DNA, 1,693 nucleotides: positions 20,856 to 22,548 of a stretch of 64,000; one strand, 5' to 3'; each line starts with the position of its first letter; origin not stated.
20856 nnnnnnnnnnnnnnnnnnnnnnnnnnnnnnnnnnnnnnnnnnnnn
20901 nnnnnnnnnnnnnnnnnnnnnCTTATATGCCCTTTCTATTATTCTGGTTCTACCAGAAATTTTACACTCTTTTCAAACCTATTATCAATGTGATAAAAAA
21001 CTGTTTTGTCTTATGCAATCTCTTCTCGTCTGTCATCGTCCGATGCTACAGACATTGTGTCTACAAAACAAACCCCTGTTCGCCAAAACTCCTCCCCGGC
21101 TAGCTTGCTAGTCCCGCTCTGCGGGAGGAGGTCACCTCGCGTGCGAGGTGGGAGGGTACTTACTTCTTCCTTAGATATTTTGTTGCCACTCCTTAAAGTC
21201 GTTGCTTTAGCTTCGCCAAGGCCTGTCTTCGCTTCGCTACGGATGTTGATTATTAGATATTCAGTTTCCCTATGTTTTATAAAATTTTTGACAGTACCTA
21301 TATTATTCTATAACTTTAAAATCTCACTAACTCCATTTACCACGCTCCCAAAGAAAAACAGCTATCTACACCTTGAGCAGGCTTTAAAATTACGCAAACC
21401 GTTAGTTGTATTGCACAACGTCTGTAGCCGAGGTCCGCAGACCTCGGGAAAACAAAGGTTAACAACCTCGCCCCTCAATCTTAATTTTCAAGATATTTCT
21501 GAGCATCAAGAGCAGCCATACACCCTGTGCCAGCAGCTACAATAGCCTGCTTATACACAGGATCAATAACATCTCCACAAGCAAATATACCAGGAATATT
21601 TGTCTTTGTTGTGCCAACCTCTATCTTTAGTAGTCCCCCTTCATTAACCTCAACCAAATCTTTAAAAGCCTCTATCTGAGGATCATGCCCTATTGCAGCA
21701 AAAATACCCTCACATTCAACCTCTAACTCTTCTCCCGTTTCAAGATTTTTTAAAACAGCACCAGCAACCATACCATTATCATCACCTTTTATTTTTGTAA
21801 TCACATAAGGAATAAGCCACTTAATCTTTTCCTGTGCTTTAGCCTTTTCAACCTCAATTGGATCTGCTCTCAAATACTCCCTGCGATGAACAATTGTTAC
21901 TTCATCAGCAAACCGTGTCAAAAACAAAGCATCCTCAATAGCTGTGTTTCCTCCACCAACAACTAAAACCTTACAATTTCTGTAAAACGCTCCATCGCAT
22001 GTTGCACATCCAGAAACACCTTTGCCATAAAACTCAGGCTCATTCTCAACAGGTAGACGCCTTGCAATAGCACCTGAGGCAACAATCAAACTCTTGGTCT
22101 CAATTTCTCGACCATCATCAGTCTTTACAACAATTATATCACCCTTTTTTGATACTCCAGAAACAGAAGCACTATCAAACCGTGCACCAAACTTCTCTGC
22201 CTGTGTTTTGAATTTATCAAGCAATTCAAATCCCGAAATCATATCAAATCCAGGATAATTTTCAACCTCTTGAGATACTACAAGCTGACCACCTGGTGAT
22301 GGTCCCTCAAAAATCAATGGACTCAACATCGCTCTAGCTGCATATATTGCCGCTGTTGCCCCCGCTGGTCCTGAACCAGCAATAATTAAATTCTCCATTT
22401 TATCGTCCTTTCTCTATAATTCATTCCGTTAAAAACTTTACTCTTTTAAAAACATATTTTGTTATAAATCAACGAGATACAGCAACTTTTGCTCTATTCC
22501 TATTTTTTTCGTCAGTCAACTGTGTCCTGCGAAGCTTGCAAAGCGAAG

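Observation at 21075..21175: Second family of GC-rich stacked-hairpin intergenic repeats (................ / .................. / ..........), including a 19-bp perfect hairpin at 31412-31456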

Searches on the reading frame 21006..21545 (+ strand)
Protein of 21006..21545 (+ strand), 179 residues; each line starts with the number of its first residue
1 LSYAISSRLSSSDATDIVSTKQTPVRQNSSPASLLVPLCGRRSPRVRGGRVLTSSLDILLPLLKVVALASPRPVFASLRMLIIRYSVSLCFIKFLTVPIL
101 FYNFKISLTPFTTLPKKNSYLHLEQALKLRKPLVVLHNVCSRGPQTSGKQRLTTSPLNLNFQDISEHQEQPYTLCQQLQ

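Call 79: search_protein_families(library=pfam, proteins=[window:21006-21545:+], max_evalue=1)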
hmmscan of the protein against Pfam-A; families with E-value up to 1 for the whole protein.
window:21006-21545:+ (179 aa): 0 families

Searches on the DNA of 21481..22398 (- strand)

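Call 55: search_with_rna_model(model_id=R1, sources=[L050, L051, L052, L053, L054], max_evalue=0.01)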
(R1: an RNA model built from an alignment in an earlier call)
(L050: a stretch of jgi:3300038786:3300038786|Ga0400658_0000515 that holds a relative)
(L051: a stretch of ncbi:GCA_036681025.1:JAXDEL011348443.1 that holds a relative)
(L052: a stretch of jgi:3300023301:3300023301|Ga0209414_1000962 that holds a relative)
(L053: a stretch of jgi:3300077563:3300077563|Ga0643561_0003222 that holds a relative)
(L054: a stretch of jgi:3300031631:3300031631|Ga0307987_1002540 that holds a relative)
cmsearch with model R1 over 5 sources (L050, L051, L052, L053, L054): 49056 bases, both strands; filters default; matches with E-value up to 0.01: 0.
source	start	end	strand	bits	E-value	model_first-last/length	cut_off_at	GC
